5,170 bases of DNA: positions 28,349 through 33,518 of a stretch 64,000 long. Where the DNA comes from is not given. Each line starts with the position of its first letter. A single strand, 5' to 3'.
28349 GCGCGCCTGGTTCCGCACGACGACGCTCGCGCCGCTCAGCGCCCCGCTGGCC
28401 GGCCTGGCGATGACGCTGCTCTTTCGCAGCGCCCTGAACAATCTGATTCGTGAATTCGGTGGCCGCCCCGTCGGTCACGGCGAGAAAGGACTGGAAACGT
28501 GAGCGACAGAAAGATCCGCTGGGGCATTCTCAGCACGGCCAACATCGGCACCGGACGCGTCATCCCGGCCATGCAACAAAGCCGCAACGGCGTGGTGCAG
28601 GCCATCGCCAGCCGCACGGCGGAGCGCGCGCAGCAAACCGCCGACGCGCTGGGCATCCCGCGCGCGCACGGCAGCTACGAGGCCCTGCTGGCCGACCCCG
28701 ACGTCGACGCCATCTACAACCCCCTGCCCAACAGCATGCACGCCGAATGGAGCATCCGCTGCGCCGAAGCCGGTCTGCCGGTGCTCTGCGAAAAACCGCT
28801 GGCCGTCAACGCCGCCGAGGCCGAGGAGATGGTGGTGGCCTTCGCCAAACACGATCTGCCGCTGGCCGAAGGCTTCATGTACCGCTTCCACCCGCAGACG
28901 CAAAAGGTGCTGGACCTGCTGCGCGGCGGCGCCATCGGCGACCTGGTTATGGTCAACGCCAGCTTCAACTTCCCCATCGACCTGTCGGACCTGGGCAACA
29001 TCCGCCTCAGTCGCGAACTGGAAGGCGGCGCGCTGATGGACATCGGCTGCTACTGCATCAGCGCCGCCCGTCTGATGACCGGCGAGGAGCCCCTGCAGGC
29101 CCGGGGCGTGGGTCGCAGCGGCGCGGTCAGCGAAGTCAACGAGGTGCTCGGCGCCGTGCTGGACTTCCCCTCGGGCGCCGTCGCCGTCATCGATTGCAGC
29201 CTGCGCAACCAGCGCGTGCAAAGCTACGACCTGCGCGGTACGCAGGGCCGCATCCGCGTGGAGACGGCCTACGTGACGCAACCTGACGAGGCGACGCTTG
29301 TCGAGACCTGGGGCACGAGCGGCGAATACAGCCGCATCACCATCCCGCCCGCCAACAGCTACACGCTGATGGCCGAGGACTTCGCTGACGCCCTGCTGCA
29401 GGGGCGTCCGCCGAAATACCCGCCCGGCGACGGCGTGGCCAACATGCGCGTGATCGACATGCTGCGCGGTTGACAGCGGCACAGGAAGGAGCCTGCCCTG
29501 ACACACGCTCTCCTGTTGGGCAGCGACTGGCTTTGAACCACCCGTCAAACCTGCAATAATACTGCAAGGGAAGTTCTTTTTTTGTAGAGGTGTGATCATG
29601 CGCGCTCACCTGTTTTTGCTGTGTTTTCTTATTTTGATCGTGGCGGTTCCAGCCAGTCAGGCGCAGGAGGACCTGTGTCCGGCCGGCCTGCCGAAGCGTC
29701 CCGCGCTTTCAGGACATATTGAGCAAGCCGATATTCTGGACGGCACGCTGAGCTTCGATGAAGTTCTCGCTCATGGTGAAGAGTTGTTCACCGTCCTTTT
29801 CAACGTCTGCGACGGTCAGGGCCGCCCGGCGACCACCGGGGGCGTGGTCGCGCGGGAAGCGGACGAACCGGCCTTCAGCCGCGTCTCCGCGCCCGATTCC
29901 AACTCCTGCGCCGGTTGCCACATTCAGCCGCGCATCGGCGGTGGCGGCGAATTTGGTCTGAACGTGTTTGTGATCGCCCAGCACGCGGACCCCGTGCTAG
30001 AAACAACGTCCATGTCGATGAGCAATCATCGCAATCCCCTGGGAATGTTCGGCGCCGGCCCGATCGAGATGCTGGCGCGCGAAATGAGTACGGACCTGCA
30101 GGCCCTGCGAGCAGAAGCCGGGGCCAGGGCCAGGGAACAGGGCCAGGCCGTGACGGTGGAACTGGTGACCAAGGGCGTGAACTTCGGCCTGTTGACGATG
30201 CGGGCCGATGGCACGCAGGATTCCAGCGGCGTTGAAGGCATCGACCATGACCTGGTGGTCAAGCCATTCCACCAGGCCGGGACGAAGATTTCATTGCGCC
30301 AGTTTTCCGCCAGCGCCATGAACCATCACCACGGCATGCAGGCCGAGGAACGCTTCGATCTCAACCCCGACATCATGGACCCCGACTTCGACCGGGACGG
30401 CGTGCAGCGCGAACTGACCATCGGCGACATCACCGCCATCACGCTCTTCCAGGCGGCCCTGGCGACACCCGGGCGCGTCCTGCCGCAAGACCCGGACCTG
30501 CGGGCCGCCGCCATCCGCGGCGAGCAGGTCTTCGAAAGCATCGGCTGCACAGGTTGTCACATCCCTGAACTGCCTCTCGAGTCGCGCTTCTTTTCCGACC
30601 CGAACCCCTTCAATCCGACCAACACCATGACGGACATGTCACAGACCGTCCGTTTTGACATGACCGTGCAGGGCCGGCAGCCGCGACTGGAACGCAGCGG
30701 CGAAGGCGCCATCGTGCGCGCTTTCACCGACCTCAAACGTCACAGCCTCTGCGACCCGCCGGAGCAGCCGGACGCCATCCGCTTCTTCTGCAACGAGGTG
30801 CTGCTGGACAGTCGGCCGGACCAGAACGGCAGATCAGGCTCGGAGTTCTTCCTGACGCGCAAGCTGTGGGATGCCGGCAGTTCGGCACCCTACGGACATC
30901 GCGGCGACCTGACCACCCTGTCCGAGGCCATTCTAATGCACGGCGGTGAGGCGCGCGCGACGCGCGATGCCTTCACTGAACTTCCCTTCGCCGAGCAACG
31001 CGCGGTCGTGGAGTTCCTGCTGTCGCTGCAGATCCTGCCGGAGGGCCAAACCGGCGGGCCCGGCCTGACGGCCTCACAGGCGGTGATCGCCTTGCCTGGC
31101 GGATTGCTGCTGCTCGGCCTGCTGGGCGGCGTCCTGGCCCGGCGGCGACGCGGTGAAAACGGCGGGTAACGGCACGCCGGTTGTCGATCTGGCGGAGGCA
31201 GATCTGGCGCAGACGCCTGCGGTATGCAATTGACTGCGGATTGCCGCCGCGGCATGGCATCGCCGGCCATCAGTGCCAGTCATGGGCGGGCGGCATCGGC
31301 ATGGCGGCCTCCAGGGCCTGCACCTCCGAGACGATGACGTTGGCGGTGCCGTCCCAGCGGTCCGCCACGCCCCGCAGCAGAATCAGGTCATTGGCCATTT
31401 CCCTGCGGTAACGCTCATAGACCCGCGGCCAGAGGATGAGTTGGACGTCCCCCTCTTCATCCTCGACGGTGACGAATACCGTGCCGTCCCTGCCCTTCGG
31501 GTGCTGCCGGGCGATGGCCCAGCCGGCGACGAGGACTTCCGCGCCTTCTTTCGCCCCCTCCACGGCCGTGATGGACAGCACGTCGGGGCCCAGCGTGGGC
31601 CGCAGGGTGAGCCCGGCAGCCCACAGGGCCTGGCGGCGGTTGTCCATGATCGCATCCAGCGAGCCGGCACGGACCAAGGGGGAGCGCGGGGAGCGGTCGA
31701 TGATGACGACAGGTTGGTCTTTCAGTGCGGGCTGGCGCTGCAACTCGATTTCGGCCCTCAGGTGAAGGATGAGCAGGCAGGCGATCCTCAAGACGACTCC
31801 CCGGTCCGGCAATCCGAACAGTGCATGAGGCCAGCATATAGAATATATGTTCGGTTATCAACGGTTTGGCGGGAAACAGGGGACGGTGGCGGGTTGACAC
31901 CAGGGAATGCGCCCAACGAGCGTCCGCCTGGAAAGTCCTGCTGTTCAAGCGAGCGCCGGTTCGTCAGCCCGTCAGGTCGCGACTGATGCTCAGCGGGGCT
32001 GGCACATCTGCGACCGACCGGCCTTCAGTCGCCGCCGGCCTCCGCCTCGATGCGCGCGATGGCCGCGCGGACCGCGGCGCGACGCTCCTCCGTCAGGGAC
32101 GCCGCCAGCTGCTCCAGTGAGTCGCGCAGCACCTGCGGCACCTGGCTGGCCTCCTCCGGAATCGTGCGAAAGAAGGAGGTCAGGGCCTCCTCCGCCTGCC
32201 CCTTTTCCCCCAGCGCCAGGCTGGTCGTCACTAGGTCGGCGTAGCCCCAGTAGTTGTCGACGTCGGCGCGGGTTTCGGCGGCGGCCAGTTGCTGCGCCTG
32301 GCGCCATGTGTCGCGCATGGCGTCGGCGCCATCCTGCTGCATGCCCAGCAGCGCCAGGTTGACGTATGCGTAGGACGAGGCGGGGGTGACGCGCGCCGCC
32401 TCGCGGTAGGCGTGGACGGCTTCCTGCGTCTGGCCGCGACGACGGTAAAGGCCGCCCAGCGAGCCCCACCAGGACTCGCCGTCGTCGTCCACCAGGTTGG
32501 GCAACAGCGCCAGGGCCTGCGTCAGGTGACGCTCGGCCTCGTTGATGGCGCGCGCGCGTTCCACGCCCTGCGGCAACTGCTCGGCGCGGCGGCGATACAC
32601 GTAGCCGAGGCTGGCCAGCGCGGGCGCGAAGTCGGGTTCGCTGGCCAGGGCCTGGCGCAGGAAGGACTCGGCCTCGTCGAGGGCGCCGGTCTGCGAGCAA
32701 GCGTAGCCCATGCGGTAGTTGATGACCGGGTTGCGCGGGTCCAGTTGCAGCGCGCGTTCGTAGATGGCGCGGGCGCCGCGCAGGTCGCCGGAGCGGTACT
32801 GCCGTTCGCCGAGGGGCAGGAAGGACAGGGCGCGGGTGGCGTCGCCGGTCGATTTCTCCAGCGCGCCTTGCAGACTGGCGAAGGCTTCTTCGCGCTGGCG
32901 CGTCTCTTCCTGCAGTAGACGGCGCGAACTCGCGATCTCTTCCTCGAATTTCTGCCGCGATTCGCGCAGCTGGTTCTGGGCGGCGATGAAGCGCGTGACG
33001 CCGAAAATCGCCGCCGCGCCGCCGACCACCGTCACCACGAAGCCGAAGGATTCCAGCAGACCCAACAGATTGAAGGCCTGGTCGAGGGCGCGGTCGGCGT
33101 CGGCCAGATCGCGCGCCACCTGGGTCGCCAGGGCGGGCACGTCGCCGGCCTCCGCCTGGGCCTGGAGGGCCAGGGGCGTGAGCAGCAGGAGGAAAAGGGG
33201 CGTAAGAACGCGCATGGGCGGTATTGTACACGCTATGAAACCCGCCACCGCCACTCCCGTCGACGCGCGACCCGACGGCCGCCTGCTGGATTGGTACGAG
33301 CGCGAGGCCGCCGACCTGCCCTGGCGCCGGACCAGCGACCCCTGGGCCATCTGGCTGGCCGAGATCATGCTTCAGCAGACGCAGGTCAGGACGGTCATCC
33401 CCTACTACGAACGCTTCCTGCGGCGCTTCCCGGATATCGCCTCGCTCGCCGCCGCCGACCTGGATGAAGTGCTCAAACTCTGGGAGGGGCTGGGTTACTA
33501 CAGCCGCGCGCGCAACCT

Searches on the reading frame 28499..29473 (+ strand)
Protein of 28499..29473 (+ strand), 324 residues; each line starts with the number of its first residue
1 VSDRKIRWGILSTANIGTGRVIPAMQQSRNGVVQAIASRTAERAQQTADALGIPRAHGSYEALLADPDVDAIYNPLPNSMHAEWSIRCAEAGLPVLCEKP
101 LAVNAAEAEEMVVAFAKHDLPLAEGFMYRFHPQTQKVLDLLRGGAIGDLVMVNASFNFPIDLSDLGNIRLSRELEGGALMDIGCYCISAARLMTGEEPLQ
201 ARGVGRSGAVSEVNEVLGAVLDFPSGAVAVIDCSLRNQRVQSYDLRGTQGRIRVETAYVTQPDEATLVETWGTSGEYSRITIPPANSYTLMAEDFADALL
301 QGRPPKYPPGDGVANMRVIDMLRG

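Call 24: search_protein_families(library=pfam, proteins=[window:28499-29473:+], max_evalue=0.00001)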
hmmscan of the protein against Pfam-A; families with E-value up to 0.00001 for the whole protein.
window:28499-29473:+ (324 aa): 3 families
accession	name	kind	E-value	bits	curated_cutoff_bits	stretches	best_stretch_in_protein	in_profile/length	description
PF22725.1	GFO_IDH_MocA_C3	-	7.7e-22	78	27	1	135-253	2-124/124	GFO/IDH/MocA C-terminal domain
PF01408.29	GFO_IDH_MocA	-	1.5e-20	74.5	24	1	6-125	1-119/120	Oxidoreductase family, NAD-binding Rossmann fold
PF02894.22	GFO_IDH_MocA_C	-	3.6e-10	40.4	22.9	1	140-321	3-205/218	Oxidoreductase family, C-terminal alpha/beta domain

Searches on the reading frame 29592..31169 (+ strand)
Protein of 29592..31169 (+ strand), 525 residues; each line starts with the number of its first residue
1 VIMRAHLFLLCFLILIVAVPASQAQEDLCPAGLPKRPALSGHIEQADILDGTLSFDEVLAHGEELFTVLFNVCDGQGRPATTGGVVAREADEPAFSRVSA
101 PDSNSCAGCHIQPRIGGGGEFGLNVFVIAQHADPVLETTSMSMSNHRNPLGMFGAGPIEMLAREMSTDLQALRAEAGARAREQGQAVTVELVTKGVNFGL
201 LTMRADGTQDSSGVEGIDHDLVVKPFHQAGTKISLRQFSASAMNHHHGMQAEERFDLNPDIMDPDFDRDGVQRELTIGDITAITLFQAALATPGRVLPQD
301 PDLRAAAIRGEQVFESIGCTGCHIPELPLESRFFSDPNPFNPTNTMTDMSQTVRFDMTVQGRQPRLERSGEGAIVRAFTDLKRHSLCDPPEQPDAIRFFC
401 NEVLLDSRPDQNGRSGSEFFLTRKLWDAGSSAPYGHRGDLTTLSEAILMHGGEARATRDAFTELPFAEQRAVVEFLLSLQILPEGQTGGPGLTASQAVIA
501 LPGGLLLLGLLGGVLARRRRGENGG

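Call 24: search_protein_families(library=pfam, proteins=[window:29592-31169:+], max_evalue=0.00001)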
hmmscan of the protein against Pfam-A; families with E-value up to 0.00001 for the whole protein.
window:29592-31169:+ (525 aa): 1 family
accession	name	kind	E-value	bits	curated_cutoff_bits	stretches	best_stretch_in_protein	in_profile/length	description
PF06537.16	DHOR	-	3.1e-11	42.8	22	1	402-479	418-499/499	Di-haem oxidoreductase, putative peroxidase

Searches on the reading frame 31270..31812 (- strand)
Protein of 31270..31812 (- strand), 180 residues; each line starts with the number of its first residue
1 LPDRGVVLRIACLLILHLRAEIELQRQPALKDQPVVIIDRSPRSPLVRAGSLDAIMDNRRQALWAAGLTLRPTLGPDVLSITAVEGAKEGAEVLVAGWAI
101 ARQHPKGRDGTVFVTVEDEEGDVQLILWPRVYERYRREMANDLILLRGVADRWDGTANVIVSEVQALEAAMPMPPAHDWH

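Call 24: search_protein_families(library=pfam, proteins=[window:31270-31812:-], max_evalue=0.00001)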
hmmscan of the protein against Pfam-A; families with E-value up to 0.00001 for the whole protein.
window:31270-31812:- (180 aa): 1 family
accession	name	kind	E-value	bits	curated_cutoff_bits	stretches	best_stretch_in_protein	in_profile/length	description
PF01336.31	tRNA_anti-codon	-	2.8e-08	34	27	1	93-165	1-73/75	OB-fold nucleic acid binding domain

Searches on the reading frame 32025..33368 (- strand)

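Call 24: search_protein_families(library=pfam, proteins=[window:32025-33368:-], max_evalue=0.00001)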
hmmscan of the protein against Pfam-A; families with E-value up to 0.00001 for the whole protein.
window:32025-33368:- (447 aa): 11 families
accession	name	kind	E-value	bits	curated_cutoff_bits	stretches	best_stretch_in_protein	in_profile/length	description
PF13414.12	TPR_11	-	7.7e-15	54.7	26.8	1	189-228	3-42/42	TPR repeat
PF00515.34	TPR_1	-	5e-14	51.9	27.8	0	218-247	5-34/34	Tetratricopeptide repeat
PF07719.23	TPR_2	-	2.9e-13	49.3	27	0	186-213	7-34/34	Tetratricopeptide repeat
PF14559.12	TPR_19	-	4.5e-13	49.8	25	1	192-254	3-64/68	Tetratricopeptide repeat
PF13431.12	TPR_17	-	3e-12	46.2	24.4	0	203-234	2-33/34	Tetratricopeptide repeat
PF13181.12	TPR_8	-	1.1e-11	44.3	25.7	0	217-246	4-33/34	Tetratricopeptide repeat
PF13428.12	TPR_14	-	1.1e-09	38.5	23.5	0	186-221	7-42/44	Tetratricopeptide repeat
PF23914.1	TPR_CcmH_CycH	-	2.3e-07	31.3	42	0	150-259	18-132/158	Cytochrome c-type biogenesis protein H TPR domain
PF13176.12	TPR_7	-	4.8e-07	29.8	27.9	0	301-328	2-31/36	Tetratricopeptide repeat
PF13432.12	TPR_16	-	2.1e-06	28.5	32.7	1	186-245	3-62/65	Tetratricopeptide repeat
PF20308.4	TPR-S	-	8.2e-06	26.8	27.6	1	197-341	3-101/102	Tetratricopeptide Repeats-Sensor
